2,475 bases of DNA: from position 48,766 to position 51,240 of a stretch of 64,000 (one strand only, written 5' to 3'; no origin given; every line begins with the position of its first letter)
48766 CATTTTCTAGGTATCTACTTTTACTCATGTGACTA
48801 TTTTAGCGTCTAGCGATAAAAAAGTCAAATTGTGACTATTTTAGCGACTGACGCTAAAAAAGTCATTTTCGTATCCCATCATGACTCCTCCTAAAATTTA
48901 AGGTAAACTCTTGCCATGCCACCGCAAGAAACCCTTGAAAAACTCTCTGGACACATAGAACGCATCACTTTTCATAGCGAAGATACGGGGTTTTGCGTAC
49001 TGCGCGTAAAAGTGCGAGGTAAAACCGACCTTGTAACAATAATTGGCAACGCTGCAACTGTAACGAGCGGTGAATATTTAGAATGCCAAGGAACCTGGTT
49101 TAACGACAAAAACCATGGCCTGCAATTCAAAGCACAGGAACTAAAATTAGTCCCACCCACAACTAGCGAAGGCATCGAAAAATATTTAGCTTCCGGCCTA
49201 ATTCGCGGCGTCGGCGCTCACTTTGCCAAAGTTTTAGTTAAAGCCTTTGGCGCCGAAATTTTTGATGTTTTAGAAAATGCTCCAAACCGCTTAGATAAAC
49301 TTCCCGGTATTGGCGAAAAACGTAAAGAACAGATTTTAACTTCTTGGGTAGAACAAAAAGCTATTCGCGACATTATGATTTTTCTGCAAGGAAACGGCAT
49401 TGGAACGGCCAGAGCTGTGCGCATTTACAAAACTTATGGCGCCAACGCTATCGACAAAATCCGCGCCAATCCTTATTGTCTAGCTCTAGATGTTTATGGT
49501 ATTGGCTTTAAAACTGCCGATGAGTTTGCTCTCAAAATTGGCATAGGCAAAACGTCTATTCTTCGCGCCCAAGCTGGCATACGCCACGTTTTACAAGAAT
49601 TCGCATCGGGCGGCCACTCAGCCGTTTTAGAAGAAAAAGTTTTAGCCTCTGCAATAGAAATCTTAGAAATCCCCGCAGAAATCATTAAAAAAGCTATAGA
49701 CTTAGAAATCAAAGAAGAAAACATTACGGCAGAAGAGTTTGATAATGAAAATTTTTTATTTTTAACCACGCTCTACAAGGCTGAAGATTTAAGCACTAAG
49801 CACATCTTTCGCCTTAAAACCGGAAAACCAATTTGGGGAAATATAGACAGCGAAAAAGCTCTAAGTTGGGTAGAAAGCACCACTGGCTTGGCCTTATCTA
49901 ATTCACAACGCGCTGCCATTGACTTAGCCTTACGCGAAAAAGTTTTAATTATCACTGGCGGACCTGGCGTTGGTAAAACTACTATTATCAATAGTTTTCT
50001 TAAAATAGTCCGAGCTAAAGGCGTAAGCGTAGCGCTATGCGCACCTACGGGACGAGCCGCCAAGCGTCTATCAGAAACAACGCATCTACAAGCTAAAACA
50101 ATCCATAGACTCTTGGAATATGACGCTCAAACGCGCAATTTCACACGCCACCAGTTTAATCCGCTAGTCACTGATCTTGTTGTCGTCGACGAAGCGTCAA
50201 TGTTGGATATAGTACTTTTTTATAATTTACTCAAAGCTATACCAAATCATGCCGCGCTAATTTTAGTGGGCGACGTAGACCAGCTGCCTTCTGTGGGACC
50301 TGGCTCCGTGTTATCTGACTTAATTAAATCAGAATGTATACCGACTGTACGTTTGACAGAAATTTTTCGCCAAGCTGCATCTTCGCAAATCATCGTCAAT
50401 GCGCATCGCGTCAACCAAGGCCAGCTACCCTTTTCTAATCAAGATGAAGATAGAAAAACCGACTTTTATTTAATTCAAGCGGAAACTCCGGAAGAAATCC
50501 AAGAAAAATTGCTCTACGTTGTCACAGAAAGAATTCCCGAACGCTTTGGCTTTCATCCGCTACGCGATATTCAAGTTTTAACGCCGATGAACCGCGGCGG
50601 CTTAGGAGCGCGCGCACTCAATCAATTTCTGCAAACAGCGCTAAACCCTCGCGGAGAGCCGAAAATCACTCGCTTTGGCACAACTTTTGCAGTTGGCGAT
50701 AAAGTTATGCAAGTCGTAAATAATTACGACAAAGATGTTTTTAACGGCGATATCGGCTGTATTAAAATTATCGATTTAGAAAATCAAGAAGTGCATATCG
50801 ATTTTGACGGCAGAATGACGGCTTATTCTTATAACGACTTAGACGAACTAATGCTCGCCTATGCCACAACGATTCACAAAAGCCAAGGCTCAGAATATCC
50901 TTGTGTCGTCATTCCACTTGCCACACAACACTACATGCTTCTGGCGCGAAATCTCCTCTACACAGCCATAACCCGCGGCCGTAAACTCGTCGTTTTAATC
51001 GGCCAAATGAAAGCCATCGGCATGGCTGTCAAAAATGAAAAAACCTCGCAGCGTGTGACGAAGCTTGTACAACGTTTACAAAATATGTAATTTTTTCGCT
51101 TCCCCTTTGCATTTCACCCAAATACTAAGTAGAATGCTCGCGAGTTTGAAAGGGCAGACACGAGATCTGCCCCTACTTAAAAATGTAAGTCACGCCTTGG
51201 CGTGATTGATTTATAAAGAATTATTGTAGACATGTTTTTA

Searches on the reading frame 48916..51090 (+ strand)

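Call 93: search_protein_families(library=ncbifam, proteins=[window:48916-51090:+], max_evalue=0.00001)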
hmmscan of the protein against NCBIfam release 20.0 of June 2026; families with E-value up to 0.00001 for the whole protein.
window:48916-51090:+ (724 aa): 9 families
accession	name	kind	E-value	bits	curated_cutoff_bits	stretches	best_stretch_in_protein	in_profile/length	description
TIGR01448.2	helicase_RecD2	equivalog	1.9e-263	875.8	500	1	12-720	1-712/713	SF1B family DNA helicase RecD2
TIGR01447.1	recD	equivalog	8.9e-78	262.3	310.15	1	272-721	98-597/597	exodeoxyribonuclease V subunit alpha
NF008127.0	PRK10875.1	equivalog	2.5e-52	178.3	671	2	329-470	159-321/619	exodeoxyribonuclease V subunit alpha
TIGR02768.1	TraA_Ti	equivalog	3.6e-28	98.3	590.45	1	322-702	355-721/751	Ti-type conjugative transfer relaxase TraA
NF010464.0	PRK13889.1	subfamily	1.2e-21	76.4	1015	1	320-691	340-696/992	conjugal transfer relaxase TraA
NF010402.0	PRK13826.1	subfamily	1.6e-14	52.8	1317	1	326-693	381-734/1102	Dtr system oriT relaxase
TIGR02760.1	TraI_TIGR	equivalog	2.8e-12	44.9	929.85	1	234-496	342-607/1960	conjugative transfer relaxase/helicase TraI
TIGR00376.1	TIGR00376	hypoth_equivalog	1.7e-07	30.1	348.9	0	326-399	158-232/639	IGHMBP2 family helicase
NF040671.1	PLuB_AAA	exception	8.2e-06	23.5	999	0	323-381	813-871/1256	PLuB system helicase-like protein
